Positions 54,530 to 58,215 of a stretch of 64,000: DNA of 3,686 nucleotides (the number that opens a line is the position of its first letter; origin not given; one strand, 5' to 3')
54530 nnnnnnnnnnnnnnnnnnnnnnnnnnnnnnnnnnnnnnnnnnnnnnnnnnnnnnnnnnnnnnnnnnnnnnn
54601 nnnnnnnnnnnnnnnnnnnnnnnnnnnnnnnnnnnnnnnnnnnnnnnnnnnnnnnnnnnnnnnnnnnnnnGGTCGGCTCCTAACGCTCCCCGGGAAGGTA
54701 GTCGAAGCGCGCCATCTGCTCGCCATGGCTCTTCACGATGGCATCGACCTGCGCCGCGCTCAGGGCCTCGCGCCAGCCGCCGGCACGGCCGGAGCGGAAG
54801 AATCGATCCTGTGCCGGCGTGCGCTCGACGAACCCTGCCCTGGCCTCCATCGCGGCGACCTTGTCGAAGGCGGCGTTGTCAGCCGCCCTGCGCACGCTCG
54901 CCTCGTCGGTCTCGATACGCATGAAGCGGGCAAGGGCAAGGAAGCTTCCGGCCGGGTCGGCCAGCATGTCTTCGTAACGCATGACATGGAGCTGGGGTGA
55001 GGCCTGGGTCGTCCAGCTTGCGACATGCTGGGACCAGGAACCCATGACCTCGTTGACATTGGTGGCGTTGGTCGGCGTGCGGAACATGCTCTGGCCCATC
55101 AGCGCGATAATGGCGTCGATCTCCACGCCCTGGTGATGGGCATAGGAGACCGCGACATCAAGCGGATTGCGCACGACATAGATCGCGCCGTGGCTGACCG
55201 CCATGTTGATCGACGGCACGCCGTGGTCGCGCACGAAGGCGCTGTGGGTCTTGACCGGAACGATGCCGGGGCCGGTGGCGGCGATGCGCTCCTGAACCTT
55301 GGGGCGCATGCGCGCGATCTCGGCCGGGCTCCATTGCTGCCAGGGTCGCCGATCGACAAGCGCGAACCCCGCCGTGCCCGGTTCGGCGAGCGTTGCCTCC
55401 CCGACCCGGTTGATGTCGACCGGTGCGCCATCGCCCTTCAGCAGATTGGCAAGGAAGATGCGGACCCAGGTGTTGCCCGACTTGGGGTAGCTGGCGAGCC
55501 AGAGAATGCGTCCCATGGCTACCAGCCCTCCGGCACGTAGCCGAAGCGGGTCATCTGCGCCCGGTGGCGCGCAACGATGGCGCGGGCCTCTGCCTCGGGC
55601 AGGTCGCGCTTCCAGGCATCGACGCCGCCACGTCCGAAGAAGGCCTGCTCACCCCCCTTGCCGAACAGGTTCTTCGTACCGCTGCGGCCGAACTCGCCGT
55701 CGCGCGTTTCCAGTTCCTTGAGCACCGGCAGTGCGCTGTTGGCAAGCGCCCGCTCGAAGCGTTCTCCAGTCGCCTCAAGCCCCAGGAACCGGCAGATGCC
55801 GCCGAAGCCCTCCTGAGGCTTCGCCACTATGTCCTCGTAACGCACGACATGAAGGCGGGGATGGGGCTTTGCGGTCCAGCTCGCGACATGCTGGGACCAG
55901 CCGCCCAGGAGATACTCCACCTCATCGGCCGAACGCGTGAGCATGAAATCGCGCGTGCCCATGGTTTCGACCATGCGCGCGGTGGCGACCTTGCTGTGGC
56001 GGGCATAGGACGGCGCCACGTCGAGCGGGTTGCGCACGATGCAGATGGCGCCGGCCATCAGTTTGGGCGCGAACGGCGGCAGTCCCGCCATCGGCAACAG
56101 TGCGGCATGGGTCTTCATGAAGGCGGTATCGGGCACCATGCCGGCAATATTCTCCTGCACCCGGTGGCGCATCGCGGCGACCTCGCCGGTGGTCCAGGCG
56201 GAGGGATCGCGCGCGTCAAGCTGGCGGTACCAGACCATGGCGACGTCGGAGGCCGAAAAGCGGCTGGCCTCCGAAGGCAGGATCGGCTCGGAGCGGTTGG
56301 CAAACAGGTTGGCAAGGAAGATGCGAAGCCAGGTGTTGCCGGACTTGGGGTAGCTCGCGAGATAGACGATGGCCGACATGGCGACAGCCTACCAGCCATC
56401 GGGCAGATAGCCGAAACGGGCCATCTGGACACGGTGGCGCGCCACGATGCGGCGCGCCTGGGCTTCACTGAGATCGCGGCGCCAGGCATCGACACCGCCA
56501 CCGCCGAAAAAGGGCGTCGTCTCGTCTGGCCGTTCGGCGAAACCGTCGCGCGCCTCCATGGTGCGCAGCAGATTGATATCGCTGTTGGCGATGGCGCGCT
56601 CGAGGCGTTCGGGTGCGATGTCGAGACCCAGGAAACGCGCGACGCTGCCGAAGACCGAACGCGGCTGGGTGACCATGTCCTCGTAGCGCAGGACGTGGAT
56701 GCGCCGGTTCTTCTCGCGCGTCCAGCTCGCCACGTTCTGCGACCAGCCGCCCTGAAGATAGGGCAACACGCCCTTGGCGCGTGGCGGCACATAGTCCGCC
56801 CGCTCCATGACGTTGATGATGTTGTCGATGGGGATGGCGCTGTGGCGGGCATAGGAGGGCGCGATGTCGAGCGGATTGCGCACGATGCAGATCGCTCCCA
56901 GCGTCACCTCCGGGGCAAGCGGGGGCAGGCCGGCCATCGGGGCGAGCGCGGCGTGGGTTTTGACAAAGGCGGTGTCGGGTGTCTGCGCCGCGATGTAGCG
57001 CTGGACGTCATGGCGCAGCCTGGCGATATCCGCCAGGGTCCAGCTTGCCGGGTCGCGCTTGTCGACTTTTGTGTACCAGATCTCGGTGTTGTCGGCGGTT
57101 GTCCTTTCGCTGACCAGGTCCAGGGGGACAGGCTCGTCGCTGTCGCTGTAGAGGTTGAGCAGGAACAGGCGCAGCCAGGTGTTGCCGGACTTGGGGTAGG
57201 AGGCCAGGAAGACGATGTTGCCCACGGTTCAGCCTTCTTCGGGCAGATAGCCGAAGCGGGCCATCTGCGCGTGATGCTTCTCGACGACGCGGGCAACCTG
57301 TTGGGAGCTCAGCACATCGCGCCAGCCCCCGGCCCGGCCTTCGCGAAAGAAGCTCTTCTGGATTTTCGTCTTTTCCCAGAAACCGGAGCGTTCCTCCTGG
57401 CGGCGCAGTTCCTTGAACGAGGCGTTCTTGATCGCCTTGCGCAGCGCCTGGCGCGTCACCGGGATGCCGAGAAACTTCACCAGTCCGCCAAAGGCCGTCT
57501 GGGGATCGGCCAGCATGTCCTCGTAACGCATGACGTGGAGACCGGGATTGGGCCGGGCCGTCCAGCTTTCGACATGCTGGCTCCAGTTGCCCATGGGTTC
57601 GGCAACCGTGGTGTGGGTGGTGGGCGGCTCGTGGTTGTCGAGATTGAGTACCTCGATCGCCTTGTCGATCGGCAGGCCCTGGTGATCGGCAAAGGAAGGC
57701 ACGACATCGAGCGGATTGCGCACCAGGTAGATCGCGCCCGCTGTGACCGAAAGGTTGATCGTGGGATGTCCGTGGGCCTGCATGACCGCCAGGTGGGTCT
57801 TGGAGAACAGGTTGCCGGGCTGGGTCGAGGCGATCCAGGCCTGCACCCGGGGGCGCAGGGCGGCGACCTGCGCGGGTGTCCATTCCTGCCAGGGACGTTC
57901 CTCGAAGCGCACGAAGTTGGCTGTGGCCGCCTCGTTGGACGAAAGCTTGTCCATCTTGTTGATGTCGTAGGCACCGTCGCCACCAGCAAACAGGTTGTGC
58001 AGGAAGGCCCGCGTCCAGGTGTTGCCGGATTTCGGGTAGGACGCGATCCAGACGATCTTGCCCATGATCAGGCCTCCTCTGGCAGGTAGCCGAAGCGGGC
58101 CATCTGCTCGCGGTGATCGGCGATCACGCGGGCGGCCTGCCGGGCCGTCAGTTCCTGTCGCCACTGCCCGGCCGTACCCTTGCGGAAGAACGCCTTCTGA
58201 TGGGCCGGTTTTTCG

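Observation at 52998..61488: Head-to-tail array of ten diverged sulfotransferase paralogs in one operon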

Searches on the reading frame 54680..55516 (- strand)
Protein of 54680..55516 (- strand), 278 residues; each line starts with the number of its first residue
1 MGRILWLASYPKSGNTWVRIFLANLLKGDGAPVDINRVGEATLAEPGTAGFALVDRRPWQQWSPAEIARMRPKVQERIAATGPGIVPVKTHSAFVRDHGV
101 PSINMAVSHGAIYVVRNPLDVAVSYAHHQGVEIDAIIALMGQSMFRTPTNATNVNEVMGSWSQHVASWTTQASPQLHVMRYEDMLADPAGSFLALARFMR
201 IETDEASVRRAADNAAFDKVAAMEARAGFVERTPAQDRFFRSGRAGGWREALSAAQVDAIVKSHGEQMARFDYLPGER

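Call 3: search_protein_families(library=pfam, proteins=[window:54680-55516:-], max_evalue=0.01)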
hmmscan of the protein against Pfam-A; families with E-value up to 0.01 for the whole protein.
window:54680-55516:- (278 aa): 2 families
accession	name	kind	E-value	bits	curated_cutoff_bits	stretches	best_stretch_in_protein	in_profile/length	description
PF00685.33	Sulfotransfer_1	-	1.3e-27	97.3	22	1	5-271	4-254/255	Sulfotransferase domain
PF13469.12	Sulfotransfer_3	-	0.00013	22.7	27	1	112-205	128-216/216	Sulfotransferase family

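Call 4: search_protein_families(library=ncbifam, proteins=[window:54680-55516:-], max_evalue=0.01)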
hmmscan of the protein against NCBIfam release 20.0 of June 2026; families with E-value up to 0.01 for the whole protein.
window:54680-55516:- (278 aa): 0 families

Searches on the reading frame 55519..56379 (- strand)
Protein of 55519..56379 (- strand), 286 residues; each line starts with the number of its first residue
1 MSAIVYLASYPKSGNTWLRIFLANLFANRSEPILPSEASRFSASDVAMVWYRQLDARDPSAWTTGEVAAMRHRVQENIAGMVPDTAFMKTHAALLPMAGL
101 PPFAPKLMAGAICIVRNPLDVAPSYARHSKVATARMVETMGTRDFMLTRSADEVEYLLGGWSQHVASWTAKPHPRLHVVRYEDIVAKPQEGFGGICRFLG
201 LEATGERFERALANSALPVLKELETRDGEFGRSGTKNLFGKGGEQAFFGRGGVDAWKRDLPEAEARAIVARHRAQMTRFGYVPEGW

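Call 3: search_protein_families(library=pfam, proteins=[window:55519-56379:-], max_evalue=0.01)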
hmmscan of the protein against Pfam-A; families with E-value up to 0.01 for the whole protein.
window:55519-56379:- (286 aa): 2 families
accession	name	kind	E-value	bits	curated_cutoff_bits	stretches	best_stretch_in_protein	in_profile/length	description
PF00685.33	Sulfotransfer_1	-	2e-24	86.8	22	1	6-279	5-254/255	Sulfotransferase domain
PF13469.12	Sulfotransfer_3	-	6.9e-11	43.2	27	1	111-203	127-214/216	Sulfotransferase family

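Call 4: search_protein_families(library=ncbifam, proteins=[window:55519-56379:-], max_evalue=0.01)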
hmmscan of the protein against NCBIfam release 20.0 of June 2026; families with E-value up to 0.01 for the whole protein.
window:55519-56379:- (286 aa): 0 families

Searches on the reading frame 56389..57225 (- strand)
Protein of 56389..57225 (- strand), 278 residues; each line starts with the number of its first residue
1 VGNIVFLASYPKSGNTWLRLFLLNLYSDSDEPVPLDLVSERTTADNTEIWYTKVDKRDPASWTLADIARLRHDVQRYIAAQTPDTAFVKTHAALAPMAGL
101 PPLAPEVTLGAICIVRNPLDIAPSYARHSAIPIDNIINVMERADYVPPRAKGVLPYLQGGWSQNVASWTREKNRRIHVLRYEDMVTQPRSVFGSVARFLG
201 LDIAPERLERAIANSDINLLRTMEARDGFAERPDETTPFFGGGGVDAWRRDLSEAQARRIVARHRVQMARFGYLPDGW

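Call 3: search_protein_families(library=pfam, proteins=[window:56389-57225:-], max_evalue=0.01)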
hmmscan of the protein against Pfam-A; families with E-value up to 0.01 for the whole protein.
window:56389-57225:- (278 aa): 2 families
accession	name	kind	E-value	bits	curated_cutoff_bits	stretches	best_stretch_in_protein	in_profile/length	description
PF00685.33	Sulfotransfer_1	-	2.9e-25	89.6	22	1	5-271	4-254/255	Sulfotransferase domain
PF13469.12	Sulfotransfer_3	-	8.3e-08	33.2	27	1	112-203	128-214/216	Sulfotransferase family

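Call 4: search_protein_families(library=ncbifam, proteins=[window:56389-57225:-], max_evalue=0.01)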
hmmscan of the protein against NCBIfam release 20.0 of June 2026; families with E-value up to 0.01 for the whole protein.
window:56389-57225:- (278 aa): 0 families

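Call 70: search_protein_families(library=padloc, proteins=[window:56389-57225:-], max_evalue=0.01)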
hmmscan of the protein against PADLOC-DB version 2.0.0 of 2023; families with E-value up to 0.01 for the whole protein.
window:56389-57225:- (278 aa): 0 families

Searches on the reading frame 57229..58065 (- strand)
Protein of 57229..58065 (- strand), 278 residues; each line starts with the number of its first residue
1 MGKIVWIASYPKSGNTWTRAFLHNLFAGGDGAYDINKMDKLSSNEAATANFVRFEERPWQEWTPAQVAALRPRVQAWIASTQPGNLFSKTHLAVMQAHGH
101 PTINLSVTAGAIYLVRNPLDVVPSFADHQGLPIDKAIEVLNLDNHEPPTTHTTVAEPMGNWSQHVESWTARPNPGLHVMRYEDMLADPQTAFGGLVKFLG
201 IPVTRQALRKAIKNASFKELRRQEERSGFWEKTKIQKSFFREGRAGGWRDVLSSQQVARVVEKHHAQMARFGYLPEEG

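Call 3: search_protein_families(library=pfam, proteins=[window:57229-58065:-], max_evalue=0.01)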
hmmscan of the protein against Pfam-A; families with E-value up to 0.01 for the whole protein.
window:57229-58065:- (278 aa): 2 families
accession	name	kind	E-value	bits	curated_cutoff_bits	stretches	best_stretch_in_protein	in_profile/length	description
PF00685.33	Sulfotransfer_1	-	1.1e-29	104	22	1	5-272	4-255/255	Sulfotransferase domain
PF13469.12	Sulfotransfer_3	-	8.3e-06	26.6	27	1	111-204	127-215/216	Sulfotransferase family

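Call 4: search_protein_families(library=ncbifam, proteins=[window:57229-58065:-], max_evalue=0.01)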
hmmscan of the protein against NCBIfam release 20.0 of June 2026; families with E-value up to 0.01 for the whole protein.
window:57229-58065:- (278 aa): 0 families
